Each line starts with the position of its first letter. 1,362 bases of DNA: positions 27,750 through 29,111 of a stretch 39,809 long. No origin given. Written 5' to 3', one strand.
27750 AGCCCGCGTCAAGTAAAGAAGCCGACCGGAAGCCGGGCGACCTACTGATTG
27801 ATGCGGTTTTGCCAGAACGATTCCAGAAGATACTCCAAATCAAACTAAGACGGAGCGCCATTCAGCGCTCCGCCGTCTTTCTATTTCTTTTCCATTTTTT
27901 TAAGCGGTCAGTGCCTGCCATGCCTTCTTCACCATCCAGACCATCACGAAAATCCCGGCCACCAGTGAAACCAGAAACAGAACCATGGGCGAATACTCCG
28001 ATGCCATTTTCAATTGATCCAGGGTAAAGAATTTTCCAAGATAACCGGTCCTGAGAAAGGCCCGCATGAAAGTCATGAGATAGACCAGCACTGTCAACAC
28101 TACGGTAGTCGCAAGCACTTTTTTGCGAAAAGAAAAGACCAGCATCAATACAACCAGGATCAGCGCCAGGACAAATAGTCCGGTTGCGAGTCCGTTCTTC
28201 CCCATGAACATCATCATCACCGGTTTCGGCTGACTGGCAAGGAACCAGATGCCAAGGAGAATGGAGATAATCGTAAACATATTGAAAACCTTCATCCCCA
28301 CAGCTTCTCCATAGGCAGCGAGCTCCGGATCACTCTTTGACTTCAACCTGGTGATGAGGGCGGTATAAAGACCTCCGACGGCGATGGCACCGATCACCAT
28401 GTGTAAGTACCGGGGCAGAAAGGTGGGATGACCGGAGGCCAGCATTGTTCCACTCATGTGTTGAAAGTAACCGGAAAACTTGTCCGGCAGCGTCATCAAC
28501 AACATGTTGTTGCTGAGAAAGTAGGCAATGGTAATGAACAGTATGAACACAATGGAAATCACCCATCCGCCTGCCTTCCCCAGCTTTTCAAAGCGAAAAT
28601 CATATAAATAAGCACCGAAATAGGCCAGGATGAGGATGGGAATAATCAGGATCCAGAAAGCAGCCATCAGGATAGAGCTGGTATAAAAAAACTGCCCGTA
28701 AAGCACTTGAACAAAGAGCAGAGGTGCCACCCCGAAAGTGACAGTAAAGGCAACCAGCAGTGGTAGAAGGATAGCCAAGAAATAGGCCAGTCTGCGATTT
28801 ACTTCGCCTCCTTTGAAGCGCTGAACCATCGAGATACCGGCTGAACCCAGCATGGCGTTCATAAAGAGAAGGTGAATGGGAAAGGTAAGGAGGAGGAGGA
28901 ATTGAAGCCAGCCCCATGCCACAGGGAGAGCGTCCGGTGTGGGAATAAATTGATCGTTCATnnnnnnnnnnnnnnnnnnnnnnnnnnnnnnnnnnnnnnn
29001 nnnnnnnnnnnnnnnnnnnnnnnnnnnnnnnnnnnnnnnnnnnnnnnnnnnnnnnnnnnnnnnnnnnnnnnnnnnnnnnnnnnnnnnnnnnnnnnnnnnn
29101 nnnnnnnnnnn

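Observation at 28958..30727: Cytochrome-bd subunit-I-like core with three C-terminal c-type haem domains and no Q-loop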

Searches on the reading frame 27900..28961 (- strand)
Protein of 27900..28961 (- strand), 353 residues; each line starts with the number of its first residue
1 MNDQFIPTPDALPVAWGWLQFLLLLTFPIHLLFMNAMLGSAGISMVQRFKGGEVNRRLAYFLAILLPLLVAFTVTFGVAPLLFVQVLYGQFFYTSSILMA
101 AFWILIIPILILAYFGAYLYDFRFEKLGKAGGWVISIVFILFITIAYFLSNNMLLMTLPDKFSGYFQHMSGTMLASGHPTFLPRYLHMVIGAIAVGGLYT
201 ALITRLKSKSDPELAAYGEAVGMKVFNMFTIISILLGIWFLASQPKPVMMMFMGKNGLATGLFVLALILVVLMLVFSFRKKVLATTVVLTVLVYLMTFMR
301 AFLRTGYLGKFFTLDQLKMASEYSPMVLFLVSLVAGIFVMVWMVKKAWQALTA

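Call 3: search_protein_families(library=pfam, proteins=[window:27900-28961:-], max_evalue=1)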
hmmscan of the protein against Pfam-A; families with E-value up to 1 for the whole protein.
window:27900-28961:- (353 aa): 1 family
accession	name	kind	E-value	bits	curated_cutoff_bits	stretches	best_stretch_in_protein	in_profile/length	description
PF09843.14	DUF2070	-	0.27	9.9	30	1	134-348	19-179/561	Predicted membrane protein (DUF2070)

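Call 4: search_protein_families(library=ncbifam, proteins=[window:27900-28961:-], max_evalue=1)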
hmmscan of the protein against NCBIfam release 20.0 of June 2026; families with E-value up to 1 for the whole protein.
window:27900-28961:- (353 aa): 0 families

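Call 15: find_homologous_proteins(query=window:27900-28961:-, max_evalue=0.001)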
Query window:27900-28961:- (353 aa): 1167 proteins with E <= 0.001 among 8000 candidates; the best 120 are listed.
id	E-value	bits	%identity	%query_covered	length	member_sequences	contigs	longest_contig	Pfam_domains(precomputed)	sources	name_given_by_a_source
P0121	6.8e-218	741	99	100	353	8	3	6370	-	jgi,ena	-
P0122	1.6e-189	648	85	100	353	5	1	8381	-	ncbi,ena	-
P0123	2.0e-176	605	78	100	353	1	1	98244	-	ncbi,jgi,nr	ncbi:MAG: hypothetical protein GXO69_05465 [Acidobacteria bacterium]|nr:hypothetical protein [Acidob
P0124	5.3e-173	593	78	99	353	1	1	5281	-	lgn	-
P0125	5.8e-171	587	75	100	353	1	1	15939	-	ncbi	-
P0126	1.7e-136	473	61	100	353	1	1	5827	-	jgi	-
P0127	2.1e-130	453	57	99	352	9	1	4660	-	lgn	-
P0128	3.2e-129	450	58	99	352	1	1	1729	-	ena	-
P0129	9.1e-128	445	58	97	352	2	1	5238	-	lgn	-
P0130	1.7e-127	444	57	97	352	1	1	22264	-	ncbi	-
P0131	2.3e-126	440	57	97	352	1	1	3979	-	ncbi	-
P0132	2.7e-123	430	57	100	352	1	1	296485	-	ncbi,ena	-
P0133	5.8e-123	429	58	98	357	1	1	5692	-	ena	-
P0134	1.2e-122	428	57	99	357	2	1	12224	-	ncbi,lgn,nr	ncbi:MAG: hypothetical protein CR981_02795 [Proteobacteria bacterium]|nr:MAG: hypothetical protein C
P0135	2.4e-122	427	56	99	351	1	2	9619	-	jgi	jgi:hypothetical protein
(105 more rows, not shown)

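Call 22: search_solved_structures(query=A2, max_evalue=10, show_alignments=3)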
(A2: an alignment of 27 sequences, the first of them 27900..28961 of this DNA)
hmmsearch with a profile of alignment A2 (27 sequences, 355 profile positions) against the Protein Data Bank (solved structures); distinct sequences matched with E-value up to 10: 0.

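Call 36: predict_structure(alignment_id=A2)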
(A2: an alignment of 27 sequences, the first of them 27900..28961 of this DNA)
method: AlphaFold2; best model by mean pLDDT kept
length: 353 residues; sequences in the alignment: 27
mean_pLDDT: 73.6   pTM: 0.76
mean pLDDT of the five models: 73.6, 73.5, 73.0, 72.3, 72.3
residues with pLDDT >= 90: 106; 70-90: 108; 50-70: 74; < 50: 65
segments of 3 or more residues with pLDDT < 50: 1-18, 79-101, 104-106, 112-122, 317-325
pLDDT, mean of each block of 10 residues (from residue 1): 36 46 70 90 93 90 83 62 40 41 49 44 59 85 84 69 59 77 93 96 91 95 97 94 84 81 91 94 94 83 64 49 52 68 73 69
secondary structure, 60 per line:
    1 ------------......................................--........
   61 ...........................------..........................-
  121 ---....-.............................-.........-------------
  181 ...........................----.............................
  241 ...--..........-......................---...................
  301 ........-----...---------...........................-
elements in order: H13-50 H53-87 H94-119 H124-127 H129-157 H159-167 H181-207 H212-243 H246-255 H257-278 H282-308 H326-352

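Call 42: fold_search(model_id=the predicted structure, library=pdb)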
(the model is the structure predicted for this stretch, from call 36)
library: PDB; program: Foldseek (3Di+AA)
matches with E <= 10: 257; with E <= 0.001: 0
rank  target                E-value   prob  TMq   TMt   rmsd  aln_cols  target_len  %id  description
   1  7ose_B                1.5e-03  1.00  0.52  0.49   8.0       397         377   15  cytochrome bd-II type oxidase with bound aurachin D (released 2021-11-17)
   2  9r2g_D                2.1e-03  1.00  0.64  0.67   5.1       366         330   13  Cytochrome bd II oxidase qOR-2 type from Mycobacterium smegmatis (released 2026-03-04)
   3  7oy2_B                2.4e-03  1.00  0.56  0.53   7.5       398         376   15  High resolution structure of cytochrome bd-II oxidase from E. coli (released 2021-12-15)
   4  7d5i_A                3.8e-03  1.00  0.52  0.44   8.6       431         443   14  Structure of Mycobacterium smegmatis bd complex in the apo-form. (released 2021-06-23)
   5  6rko_A                5.4e-03  1.00  0.60  0.49   8.0       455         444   12  Cryo-EM structure of the E. coli cytochrome bd-I oxidase at 2.68 A resolution (released 2019-10-16)
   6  9r2g_A                9.3e-03  1.00  0.57  0.54   6.9       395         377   14  Cytochrome bd II oxidase qOR-2 type from Mycobacterium smegmatis (released 2026-03-04)
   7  6rko_B                9.3e-03  1.00  0.52  0.50   7.7       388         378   16  Cryo-EM structure of the E. coli cytochrome bd-I oxidase at 2.68 A resolution (released 2019-10-16)
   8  7ose_A                1.5e-02  1.00  0.48  0.35   5.4       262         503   17  cytochrome bd-II type oxidase with bound aurachin D (released 2021-11-17)
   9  9fka_A                1.5e-02  1.00  0.52  0.42   9.4       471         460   12  Cryo-EM structure of the reduced cytochrome bd oxidase from M. tuberculosis (released 2025-02-12)
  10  7nkz_A                2.3e-02  1.00  0.54  0.44   8.9       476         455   14  Cryo-EM structure of the cytochrome bd oxidase from M. tuberculosis at 2.5 A resolution (released 2021-09-22)
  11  8b4o_B                3.3e-02  1.00  0.55  0.58   6.1       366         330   12  Cryo-EM structure of cytochrome bd oxidase from C. glutamicum (released 2022-12-28)
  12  6f0k_C                8.7e-02  0.82  0.32  0.28  12.3       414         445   15  Alternative complex III (released 2018-05-09)
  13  7d5i_B                2.0e-01  0.97  0.47  0.47  12.7       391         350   12  Structure of Mycobacterium smegmatis bd complex in the apo-form. (released 2021-06-23)
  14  9ilt_F                2.5e-01  0.97  0.46  0.42   9.0       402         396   13  Crystal structure of alternative complex III from Chloroflexus aurantiacus (released 2025-03-19)
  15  9jed_R                4.4e-01  0.13  0.15  0.17  21.0       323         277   11  Cryo-EM structure of Histamine-bound Histamine receptor 4 H4R G protein complex (released 2025-09-10)
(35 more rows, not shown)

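Call 51: search_protein_representatives(alignment_id=A2)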
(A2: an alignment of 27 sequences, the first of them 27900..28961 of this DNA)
Query: 27 sequences, 355 profile positions. Proteins with E-value up to 0.001 (for the whole library): 1628; up to 1e-10: 1137; up to 1e-30: 477. The best 150 are listed.
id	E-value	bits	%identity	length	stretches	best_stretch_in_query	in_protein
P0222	2.6e-145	500.7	-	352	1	1-351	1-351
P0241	3.7e-134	464.0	-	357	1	1-284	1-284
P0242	8.7e-127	439.7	-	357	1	3-351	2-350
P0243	1.2e-124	432.7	-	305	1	8-282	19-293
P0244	1.7e-110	386.1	-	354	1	3-353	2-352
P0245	1.1e-104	367.0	-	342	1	55-286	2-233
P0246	3.9e-101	355.3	-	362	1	4-351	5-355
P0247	2.5e-100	352.7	-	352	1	3-348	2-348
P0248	4.9e-97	341.9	-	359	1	4-350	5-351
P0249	7.9e-97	341.2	-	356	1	4-351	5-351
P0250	2.8e-93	329.5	-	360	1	4-349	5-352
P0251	3.7e-93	329.1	-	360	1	4-350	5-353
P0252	5.8e-93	328.5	-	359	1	4-352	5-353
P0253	6.3e-93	328.4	-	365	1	4-349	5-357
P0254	1.6e-91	323.8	-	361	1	4-347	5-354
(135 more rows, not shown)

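Call 54: search_protein_families(library=pfam, alignment_id=A3, max_evalue=0.01)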
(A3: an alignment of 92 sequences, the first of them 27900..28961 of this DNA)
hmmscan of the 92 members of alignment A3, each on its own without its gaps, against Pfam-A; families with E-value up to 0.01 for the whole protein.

A. member 1, window:27900-28961:- (353 aa): 0 families

B. families by the number of members that match (of 92 scanned): 8 families
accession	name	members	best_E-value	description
PF06127.16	Mpo1-like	2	0.0011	2-hydroxy-palmitic acid dioxygenase Mpo1-like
PF08019.17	EptA_B_N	2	0.0031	Phosphoethanolamine transferase EptA/EptB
PF03779.20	SPW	1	0.0009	SPW repeat domain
PF03862.18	SpoVAC_SpoVAEB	1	0.0019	SpoVAC/SpoVAEB sporulation membrane protein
PF13042.11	DUF3902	1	0.0031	Protein of unknown function (DUF3902)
PF03419.18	Peptidase_U4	1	0.0036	Sporulation factor SpoIIGA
PF02656.20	DUF202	1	0.0067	Domain of unknown function (DUF202)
PF03994.20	DUF350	1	0.0095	Domain of Unknown Function (DUF350)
